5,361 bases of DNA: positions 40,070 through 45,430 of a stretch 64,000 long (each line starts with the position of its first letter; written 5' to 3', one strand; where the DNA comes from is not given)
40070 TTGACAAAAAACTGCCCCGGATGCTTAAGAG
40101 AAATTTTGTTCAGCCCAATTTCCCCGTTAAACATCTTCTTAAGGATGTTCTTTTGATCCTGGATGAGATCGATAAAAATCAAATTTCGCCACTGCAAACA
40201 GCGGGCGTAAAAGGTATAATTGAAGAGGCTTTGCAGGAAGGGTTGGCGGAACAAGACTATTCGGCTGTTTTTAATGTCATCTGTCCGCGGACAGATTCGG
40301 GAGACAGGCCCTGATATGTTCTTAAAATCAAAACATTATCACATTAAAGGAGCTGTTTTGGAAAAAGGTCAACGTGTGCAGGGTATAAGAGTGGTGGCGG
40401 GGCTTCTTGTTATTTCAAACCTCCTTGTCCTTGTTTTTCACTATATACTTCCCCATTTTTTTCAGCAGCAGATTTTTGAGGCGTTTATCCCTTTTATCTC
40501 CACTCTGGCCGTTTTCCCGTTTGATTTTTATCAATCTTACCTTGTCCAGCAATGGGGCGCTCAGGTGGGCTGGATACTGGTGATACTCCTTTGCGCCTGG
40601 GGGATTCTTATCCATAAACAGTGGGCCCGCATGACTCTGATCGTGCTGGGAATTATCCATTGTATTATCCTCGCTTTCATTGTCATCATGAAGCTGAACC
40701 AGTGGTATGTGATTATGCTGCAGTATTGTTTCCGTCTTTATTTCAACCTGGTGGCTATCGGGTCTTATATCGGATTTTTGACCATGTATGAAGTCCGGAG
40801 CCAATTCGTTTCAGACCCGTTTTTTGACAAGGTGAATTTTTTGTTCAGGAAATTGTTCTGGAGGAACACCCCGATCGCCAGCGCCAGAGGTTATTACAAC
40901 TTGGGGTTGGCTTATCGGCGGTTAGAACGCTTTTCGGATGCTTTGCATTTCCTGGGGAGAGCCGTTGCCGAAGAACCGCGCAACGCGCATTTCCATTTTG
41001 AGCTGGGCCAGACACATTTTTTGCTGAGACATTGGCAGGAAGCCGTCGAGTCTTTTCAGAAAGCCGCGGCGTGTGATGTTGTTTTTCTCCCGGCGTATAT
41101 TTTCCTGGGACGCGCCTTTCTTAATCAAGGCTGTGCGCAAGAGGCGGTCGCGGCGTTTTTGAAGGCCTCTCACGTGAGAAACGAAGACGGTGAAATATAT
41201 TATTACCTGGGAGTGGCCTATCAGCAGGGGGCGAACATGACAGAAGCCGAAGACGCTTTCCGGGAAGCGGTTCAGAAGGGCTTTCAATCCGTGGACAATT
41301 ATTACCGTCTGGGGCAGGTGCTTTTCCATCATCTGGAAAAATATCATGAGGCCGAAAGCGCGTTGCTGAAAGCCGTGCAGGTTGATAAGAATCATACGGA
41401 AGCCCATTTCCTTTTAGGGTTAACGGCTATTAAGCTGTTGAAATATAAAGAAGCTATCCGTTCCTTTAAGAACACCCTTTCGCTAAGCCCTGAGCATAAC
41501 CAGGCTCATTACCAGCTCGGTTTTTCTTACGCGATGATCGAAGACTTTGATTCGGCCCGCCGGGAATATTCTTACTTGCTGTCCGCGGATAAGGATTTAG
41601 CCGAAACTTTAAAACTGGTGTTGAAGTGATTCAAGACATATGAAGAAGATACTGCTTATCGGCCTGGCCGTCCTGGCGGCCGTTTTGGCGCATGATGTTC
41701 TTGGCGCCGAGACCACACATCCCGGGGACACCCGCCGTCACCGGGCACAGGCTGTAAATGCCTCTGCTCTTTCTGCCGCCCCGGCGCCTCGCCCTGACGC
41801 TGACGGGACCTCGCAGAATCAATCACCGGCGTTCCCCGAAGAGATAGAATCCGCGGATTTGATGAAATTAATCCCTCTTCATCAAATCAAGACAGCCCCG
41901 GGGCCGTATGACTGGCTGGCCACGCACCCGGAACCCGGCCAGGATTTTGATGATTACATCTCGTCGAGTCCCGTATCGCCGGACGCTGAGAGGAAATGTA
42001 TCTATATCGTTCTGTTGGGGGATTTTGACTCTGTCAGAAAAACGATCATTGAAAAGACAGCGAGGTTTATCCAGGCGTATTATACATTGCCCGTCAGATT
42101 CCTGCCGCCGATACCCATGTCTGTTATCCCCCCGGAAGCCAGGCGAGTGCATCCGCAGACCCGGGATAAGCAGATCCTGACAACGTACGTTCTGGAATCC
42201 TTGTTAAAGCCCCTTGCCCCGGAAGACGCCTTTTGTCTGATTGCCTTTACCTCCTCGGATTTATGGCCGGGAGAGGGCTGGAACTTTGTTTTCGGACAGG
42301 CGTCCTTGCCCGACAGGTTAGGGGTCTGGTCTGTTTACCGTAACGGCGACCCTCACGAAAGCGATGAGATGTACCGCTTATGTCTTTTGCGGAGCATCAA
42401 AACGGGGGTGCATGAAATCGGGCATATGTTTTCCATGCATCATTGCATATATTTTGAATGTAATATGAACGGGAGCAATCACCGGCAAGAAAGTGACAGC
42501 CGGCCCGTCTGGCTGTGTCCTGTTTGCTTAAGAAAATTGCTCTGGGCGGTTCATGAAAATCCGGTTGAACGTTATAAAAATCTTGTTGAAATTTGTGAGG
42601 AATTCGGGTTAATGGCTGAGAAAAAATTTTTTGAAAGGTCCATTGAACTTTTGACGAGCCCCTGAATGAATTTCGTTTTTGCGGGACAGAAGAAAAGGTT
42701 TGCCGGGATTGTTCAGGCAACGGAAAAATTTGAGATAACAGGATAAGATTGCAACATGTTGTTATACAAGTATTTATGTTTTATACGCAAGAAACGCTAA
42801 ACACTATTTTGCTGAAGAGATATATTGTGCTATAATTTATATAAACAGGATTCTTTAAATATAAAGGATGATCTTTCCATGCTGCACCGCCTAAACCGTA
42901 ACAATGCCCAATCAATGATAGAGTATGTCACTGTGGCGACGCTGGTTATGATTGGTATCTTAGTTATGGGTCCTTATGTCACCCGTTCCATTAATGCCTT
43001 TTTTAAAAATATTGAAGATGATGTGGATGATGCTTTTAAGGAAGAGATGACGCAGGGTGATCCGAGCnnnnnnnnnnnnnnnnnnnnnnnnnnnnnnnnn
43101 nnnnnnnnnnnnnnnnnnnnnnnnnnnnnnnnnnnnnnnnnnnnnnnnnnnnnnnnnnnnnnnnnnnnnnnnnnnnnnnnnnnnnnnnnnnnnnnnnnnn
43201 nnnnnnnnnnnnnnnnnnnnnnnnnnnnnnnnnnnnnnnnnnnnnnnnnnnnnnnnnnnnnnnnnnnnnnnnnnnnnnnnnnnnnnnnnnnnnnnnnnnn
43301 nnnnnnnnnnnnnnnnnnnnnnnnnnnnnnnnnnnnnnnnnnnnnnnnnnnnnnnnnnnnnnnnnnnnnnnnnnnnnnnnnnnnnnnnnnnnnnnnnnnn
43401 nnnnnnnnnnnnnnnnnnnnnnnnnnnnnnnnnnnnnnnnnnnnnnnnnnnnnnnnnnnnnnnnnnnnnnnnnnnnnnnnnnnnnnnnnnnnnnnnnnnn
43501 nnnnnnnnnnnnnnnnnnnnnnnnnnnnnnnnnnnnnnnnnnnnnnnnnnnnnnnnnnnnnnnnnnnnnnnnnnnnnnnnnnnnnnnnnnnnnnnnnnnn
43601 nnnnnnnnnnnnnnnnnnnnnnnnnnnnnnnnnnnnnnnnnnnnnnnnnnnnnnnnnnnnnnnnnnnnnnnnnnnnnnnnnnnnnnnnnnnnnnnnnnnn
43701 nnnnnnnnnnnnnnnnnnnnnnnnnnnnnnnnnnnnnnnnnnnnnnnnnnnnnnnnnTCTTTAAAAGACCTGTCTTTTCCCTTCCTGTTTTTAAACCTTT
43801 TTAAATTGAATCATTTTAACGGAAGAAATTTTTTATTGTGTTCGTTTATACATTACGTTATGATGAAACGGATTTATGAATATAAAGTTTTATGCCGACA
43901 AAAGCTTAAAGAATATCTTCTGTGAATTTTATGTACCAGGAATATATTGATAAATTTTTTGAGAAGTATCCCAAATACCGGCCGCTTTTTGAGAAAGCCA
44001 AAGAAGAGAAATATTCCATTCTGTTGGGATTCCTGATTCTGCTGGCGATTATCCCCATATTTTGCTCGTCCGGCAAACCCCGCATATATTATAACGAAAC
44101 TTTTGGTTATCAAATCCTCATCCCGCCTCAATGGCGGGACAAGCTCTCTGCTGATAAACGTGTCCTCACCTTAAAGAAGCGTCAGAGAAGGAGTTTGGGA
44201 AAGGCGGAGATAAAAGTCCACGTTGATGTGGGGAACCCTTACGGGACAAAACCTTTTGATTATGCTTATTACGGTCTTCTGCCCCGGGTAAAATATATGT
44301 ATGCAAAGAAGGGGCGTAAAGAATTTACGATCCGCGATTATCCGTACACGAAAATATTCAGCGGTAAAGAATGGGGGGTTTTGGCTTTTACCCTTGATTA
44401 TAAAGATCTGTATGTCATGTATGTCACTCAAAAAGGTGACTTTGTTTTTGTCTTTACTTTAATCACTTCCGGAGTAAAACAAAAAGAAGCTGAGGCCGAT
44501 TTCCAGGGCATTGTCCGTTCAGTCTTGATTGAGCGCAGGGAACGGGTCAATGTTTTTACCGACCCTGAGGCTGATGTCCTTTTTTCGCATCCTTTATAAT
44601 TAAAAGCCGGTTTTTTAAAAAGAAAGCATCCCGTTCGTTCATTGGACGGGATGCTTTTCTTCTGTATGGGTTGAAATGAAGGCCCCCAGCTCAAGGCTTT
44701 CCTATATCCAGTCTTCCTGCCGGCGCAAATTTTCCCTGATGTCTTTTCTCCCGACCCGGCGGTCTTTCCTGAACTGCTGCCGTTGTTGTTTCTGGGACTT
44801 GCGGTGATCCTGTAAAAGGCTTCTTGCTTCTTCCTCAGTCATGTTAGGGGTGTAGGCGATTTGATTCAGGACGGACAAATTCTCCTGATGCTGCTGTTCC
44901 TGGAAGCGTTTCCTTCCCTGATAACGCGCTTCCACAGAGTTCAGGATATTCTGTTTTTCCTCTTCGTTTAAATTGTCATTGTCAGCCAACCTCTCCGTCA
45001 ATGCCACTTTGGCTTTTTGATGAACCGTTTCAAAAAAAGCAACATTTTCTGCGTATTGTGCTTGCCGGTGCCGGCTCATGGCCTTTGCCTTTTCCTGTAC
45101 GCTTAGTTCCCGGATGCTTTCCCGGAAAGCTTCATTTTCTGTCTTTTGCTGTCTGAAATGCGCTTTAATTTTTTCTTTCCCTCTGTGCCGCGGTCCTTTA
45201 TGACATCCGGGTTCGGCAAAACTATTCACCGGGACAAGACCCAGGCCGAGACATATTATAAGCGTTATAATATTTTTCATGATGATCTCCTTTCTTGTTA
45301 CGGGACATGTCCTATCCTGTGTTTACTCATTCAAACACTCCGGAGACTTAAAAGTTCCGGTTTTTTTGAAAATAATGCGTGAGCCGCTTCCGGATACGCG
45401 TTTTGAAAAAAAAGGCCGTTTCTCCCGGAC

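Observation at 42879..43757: Flp/TadE-like prepilin leader fused to a 240-aa domain containing about 38 cysteines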

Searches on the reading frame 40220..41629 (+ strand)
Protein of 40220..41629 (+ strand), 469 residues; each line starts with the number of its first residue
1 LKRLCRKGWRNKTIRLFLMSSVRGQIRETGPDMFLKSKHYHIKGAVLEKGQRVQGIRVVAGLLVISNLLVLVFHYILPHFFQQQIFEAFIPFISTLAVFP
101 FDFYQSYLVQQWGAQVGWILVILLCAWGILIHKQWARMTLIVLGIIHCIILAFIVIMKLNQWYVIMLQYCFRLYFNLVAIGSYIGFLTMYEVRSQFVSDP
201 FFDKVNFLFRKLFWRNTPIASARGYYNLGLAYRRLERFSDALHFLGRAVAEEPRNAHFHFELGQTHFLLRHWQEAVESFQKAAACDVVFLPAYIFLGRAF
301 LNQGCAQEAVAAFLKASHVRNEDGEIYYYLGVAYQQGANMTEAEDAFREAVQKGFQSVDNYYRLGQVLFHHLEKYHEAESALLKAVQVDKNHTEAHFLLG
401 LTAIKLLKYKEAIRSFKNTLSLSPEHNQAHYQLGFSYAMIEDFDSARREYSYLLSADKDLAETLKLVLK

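Call 4: search_protein_families(library=pfam, proteins=[window:40220-41629:+], max_evalue=1)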
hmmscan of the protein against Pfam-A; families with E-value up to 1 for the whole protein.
window:40220-41629:+ (469 aa): 27 families (the best 25 are shown)
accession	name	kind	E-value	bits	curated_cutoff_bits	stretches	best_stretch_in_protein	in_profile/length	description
PF07719.23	TPR_2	-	5.3e-30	101.5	27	6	222-255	1-34/34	Tetratricopeptide repeat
PF00515.34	TPR_1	-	1.1e-26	92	27.8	5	222-255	1-34/34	Tetratricopeptide repeat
PF13432.12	TPR_16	-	7.3e-23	81.1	32.7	3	226-285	1-60/65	Tetratricopeptide repeat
PF13181.12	TPR_8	-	1.1e-19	69.3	25.7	4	359-392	2-34/34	Tetratricopeptide repeat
PF13414.12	TPR_11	-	7.6e-19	67.6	26.8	4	297-336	1-40/42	TPR repeat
PF14559.12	TPR_19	-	6.3e-16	58.9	25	3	236-284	5-53/68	Tetratricopeptide repeat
PF12895.13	ANAPC3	-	1.9e-15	57.3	27.2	5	355-418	20-81/82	Anaphase-promoting complex, cyclosome, subunit 3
PF13431.12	TPR_17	-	7.1e-14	51.3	24.4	2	382-413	2-33/34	Tetratricopeptide repeat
PF23914.1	TPR_CcmH_CycH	-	1.1e-12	48.5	42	1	328-428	54-156/158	Cytochrome c-type biogenesis protein H TPR domain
PF13424.12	TPR_12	-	1e-11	45.3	30.1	4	361-422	6-74/77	Tetratricopeptide repeat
PF13174.12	TPR_6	-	6e-10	39.6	26.3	1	327-353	3-29/33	Tetratricopeptide repeat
PF13428.12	TPR_14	-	1.6e-09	38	23.5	2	223-264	2-43/44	Tetratricopeptide repeat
PF13176.12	TPR_7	-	3.2e-08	33.5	27.9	1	226-255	3-34/36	Tetratricopeptide repeat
PF14853.12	Fis1_TPR_C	-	1.3e-06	28.9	25.3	2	394-429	2-37/53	Fis1 C-terminal tetratricopeptide repeat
PF13374.12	TPR_10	-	1.8e-06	28.2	27.5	1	225-250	5-30/42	Tetratricopeptide repeat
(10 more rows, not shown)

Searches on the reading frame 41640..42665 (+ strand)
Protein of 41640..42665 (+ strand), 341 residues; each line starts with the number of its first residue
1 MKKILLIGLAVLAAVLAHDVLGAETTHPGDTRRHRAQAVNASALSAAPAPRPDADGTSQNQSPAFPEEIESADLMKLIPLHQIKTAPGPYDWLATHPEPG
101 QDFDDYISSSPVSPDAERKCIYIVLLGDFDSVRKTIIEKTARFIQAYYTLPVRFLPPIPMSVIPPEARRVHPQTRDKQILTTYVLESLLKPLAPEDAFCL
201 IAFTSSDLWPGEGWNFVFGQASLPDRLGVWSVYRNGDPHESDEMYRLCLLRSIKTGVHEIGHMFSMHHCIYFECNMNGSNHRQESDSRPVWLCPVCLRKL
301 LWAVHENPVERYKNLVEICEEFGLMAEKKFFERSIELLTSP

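Call 4: search_protein_families(library=pfam, proteins=[window:41640-42665:+], max_evalue=1)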
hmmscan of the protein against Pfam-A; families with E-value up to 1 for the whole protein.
window:41640-42665:+ (341 aa): 2 families
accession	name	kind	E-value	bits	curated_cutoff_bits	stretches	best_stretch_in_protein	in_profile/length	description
PF07998.17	Peptidase_M54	-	3.3e-11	44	24.4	1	201-300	98-192/194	Peptidase family M54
PF24921.1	RING_XB3-XBAT31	-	0.085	13.4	50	1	248-297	5-52/57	E3 ubiquitin-protein ligase XB3/XBAT31 RING finger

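Call 6: search_protein_families(library=ncbifam, proteins=[window:41640-42665:+], max_evalue=1)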
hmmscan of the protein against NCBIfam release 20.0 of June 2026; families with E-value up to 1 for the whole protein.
window:41640-42665:+ (341 aa): 2 families
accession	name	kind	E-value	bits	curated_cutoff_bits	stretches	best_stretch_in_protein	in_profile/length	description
NF033823.0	archmetzin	subfamily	3.5e-24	85.6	145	1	129-300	7-170/170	archaemetzincin family Zn-dependent metalloprotease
NF033824.1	Myxo_non_zincin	equivalog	4.1e-06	26.7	250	1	193-299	67-168/174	non-proteolytic archaemetzincin-like protein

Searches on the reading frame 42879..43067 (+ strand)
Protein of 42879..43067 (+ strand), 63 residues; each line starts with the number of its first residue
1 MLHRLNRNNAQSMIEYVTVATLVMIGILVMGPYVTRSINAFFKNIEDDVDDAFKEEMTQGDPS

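Call 26: search_protein_families(library=pfam, proteins=[window:42879-43067:+], max_evalue=10)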
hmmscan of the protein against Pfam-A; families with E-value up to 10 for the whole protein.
seq(63 aa): 3 families
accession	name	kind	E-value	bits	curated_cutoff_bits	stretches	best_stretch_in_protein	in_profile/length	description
PF04964.19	Flp_Fap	-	0.024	14.9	32.2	1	12-47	9-44/46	Flp/Fap pilin component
PF01484.22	Col_cuticle_N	-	0.066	13.8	23.5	1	17-51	4-38/50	Nematode cuticle collagen N-terminal domain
PF15461.11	BCD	-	0.16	12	28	1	5-47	76-118/267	Beta-carotene 15,15'-dioxygenase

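Call 28: search_solved_structures(query=A2, max_evalue=10, show_alignments=3)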
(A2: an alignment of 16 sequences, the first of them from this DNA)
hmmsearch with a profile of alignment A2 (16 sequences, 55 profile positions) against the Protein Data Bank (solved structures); distinct sequences matched with E-value up to 10: 2.
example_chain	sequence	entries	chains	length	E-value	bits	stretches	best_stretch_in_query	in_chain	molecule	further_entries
7ofm_A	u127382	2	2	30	1.4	11.4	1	15-33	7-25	Bcl-2 homologous antagonist/killer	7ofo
8tvi_A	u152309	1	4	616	1.4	11.4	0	33-50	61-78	Langya virus attachment glycoprotein G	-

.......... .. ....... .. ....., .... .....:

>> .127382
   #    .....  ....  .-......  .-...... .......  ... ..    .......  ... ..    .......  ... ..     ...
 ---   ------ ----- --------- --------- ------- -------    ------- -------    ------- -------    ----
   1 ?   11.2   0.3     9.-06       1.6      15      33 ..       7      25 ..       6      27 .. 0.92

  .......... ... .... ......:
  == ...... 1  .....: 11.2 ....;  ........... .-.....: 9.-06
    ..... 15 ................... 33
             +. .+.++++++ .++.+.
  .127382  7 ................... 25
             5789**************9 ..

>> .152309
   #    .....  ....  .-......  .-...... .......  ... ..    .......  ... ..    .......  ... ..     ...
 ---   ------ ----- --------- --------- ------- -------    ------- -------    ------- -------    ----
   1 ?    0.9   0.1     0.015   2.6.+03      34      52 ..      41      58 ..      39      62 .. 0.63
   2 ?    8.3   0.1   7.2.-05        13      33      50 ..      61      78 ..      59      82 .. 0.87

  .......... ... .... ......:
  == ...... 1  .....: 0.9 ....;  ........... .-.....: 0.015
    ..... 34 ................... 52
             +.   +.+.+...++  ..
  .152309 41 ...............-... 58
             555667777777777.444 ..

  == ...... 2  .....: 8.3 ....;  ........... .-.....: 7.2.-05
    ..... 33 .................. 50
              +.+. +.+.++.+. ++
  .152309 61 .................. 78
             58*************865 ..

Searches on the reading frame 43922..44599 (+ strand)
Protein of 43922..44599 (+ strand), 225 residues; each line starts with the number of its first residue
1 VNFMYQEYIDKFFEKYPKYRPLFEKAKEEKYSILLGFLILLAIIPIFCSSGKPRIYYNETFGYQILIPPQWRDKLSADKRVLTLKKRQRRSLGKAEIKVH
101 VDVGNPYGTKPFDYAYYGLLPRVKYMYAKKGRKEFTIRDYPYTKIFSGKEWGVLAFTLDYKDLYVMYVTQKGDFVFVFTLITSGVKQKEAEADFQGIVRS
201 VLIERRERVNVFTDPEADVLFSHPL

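Call 4: search_protein_families(library=pfam, proteins=[window:43922-44599:+], max_evalue=1)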
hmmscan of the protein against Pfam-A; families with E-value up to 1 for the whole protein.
window:43922-44599:+ (225 aa): 1 family
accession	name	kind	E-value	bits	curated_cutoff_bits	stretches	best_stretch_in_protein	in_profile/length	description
PF23689.1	YldA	-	0.17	12.6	27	1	29-44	3-18/29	YldA-like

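Call 6: search_protein_families(library=ncbifam, proteins=[window:43922-44599:+], max_evalue=1)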
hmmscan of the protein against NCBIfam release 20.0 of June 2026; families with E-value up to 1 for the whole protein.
window:43922-44599:+ (225 aa): 1 family
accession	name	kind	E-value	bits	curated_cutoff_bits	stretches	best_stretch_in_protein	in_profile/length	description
NF041476.1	membrane_YldA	equivalog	0.041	13.9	45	1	30-44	4-18/29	small membrane protein YldA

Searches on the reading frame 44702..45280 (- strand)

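Call 4: search_protein_families(library=pfam, proteins=[window:44702-45280:-], max_evalue=1)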
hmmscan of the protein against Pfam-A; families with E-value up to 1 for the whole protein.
window:44702-45280:- (192 aa): 7 families
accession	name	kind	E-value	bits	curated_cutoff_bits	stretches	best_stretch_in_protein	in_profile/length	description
PF04791.21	LMBR1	-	0.02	14.2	31.9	1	5-168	173-335/510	LMBR1-like membrane protein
PF07894.18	SACK1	-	0.063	13.3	21.4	1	101-187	42-132/274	Scaffolding anchor of CK1 domain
PF09687.15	PRESAN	-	0.066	14.1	23.7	1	52-171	7-122/125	Plasmodium RESA N-terminal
PF11337.13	DUF3139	-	0.067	14.2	27.3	1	1-52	1-53/83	Protein of unknown function (DUF3139)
PF10978.13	DUF2785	-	0.18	11.9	25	1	87-166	69-150/174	Protein of unknown function (DUF2785)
PF03934.19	T2SSK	-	0.26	12.1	24.2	0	142-158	13-29/63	Type II secretion system (T2SS), protein K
PF12199.13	efb-c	-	0.63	10.6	27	1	63-91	22-50/65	Extracellular fibrinogen binding protein C terminal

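Call 6: search_protein_families(library=ncbifam, proteins=[window:44702-45280:-], max_evalue=1)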
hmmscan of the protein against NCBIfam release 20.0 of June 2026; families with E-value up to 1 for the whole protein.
window:44702-45280:- (192 aa): 2 families
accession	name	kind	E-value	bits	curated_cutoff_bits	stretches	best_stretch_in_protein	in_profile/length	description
NF040487.1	T3SS_CigR_fam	subfamily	0.0037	17.6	78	1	6-71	3-66/148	anti-virulence regulator CigR family protein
NF038403.1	perm_prefix_1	domain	0.38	10.6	30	1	36-59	25-48/59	permease prefix domain 1-containing protein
